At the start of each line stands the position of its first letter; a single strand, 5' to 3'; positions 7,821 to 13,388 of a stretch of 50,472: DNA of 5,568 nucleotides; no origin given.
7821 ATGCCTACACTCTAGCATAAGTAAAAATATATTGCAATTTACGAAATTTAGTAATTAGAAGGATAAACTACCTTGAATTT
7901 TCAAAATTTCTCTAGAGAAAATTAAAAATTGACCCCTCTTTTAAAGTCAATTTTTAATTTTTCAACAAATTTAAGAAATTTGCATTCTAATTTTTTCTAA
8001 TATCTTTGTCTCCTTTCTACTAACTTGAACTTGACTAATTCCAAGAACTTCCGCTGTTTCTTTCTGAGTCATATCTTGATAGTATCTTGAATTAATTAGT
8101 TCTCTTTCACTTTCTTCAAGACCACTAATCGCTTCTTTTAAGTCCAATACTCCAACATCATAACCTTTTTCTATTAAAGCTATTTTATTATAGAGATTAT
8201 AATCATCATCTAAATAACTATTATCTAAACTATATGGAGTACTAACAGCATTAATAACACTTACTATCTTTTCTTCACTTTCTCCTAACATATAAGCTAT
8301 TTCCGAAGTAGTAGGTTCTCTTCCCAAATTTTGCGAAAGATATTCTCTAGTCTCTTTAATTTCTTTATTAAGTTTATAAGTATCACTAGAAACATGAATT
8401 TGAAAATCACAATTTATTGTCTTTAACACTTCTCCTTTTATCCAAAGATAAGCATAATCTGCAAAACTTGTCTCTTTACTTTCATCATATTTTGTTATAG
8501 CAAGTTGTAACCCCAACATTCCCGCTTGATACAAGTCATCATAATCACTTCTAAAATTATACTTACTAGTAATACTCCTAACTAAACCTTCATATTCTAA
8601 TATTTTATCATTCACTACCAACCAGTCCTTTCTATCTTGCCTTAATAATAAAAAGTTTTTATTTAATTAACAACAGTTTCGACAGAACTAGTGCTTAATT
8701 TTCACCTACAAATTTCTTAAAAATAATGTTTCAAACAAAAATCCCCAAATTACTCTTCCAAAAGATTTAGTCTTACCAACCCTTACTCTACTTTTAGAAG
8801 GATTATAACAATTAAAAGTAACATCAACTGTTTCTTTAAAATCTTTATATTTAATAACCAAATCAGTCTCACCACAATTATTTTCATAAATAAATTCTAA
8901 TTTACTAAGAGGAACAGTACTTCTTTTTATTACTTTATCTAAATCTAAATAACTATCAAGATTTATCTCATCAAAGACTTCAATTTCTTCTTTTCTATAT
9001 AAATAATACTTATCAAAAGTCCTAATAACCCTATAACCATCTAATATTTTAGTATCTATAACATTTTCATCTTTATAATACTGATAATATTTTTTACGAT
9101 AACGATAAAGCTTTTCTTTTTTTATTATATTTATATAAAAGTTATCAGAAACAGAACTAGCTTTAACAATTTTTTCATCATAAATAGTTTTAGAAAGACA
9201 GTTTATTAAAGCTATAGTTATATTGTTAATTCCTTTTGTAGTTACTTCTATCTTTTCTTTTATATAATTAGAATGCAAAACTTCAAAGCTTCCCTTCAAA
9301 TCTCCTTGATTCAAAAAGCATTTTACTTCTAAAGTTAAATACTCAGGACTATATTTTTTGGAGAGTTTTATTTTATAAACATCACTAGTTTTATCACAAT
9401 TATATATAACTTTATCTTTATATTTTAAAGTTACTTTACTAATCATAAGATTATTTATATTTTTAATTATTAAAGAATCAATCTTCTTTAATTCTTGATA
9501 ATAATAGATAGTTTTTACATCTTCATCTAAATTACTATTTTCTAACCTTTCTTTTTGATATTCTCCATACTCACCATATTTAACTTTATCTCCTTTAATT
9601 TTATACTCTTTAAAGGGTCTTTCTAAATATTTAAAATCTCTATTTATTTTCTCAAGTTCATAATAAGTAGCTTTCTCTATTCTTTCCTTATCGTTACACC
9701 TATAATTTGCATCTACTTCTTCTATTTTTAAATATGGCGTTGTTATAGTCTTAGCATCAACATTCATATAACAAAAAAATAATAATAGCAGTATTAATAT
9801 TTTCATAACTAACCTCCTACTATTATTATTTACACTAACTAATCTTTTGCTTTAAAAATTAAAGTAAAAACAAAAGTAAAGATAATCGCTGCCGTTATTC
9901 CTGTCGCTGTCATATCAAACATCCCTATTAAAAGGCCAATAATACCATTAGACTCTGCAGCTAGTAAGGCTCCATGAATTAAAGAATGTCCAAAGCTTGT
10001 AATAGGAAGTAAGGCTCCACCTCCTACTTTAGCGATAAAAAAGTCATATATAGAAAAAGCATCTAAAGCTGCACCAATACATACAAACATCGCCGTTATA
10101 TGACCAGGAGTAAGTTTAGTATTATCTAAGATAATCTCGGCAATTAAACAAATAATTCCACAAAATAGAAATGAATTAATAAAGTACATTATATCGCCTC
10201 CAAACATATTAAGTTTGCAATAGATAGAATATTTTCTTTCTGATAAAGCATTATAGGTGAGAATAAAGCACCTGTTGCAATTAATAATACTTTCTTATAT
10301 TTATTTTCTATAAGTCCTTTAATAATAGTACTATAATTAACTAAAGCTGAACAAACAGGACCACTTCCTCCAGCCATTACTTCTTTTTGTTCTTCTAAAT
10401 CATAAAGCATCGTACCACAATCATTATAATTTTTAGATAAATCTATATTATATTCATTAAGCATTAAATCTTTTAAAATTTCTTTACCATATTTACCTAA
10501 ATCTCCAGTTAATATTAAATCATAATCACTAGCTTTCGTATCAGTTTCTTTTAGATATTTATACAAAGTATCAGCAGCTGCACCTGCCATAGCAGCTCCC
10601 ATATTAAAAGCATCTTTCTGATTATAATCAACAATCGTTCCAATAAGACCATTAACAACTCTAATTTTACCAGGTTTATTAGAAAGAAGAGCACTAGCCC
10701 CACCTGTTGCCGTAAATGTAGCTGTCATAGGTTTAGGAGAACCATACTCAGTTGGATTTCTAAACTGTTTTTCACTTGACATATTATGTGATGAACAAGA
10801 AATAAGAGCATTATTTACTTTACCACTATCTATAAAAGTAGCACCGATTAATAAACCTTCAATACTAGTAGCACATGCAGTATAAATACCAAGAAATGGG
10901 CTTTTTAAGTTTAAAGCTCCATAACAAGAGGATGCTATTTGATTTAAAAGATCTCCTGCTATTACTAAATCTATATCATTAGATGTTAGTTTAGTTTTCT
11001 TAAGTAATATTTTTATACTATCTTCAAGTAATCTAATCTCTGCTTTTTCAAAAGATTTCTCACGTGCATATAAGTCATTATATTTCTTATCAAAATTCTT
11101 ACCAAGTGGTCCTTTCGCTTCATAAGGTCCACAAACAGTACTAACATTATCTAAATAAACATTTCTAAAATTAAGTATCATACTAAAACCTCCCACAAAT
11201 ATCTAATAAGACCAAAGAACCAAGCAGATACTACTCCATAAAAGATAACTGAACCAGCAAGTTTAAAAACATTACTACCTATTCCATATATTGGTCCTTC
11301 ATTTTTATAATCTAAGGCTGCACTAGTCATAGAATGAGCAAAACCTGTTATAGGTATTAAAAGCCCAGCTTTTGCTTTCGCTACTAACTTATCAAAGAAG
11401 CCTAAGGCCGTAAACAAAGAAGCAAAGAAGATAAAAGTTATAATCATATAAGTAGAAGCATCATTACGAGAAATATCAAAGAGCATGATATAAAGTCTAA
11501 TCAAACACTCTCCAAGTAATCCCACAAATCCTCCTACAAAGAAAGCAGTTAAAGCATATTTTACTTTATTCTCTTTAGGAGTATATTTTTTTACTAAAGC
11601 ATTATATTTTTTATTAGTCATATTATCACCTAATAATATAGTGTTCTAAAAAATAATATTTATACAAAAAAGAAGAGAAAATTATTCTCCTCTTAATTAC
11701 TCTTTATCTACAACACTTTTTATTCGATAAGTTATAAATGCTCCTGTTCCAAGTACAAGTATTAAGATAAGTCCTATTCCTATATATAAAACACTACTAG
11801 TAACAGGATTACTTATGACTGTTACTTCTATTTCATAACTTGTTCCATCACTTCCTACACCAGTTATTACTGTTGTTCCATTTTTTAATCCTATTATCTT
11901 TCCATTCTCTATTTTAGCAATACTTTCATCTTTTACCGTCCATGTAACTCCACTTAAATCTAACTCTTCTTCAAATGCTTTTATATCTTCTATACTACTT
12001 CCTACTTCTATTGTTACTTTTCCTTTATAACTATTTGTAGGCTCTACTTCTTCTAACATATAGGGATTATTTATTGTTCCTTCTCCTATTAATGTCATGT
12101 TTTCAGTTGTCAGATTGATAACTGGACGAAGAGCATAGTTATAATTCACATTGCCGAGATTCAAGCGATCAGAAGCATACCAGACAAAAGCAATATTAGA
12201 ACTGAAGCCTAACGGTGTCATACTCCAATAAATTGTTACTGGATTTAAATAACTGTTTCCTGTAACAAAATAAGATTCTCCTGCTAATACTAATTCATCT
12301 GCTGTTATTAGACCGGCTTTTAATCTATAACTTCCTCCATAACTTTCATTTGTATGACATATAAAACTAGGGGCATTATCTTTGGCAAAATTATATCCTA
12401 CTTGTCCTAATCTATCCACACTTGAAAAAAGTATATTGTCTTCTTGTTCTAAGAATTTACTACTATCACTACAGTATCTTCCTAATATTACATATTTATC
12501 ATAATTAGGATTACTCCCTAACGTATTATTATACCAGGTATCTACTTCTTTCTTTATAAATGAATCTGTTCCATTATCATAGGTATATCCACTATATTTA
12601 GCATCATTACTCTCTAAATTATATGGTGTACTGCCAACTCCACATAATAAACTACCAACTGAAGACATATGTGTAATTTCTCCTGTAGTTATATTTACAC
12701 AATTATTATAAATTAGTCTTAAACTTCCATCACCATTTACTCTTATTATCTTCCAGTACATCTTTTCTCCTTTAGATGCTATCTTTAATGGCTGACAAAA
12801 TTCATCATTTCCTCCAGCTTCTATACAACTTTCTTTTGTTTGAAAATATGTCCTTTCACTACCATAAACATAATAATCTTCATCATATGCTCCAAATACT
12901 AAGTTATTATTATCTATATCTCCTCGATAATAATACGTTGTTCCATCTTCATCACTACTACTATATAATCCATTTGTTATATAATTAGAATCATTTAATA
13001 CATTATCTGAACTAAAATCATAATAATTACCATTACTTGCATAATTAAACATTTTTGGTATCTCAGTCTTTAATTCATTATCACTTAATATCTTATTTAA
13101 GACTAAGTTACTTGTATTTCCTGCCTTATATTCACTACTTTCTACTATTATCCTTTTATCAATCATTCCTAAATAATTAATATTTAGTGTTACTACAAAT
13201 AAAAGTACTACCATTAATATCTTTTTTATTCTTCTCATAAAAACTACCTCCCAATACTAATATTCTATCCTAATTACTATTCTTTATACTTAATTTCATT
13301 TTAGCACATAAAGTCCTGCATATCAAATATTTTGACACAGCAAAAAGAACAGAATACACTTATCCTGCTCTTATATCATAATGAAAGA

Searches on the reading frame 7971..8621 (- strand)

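Call 47: search_protein_families(library=pfam, proteins=[window:7971-8621:-], max_evalue=0.001)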
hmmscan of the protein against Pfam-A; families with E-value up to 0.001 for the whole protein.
window:7971-8621:- (216 aa): 4 families
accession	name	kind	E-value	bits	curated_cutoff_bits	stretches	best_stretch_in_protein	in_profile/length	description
PF04545.22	Sigma70_r4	-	5.9e-15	54.9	24.1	1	164-212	1-49/50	Sigma-70, region 4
PF04539.22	Sigma70_r3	-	8.1e-12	45.5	25.3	1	85-137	3-55/78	Sigma-70 region 3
PF04542.20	Sigma70_r2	-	8.2e-11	42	24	1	9-68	4-64/71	Sigma-70 region 2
PF08281.18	Sigma70_r4_2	-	1.7e-07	31.2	25.7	1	161-200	4-43/54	Sigma-70, region 4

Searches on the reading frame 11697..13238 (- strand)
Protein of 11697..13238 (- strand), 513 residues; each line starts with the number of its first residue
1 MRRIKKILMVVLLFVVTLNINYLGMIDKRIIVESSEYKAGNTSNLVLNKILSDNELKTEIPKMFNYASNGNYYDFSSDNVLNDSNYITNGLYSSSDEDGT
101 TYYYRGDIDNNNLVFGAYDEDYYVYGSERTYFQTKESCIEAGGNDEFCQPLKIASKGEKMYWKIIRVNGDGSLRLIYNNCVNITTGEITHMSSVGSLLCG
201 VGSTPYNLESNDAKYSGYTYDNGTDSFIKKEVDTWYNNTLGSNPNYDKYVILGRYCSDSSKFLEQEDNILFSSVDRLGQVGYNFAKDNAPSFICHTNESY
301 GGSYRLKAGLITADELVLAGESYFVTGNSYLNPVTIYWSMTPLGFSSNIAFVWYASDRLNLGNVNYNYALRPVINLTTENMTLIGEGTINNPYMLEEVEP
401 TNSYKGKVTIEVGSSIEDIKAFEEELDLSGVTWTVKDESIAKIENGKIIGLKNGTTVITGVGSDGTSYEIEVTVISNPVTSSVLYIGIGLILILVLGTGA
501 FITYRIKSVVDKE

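Call 47: search_protein_families(library=pfam, proteins=[window:11697-13238:-], max_evalue=0.001)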
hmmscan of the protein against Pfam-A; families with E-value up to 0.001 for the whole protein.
window:11697-13238:- (513 aa): 1 family
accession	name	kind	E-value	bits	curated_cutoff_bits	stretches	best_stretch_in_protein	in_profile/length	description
PF21461.3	HL_N-beta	-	2.9e-05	24.2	27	1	432-467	15-49/57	Hyaluronate lyase, N-terminal beta-sheet domain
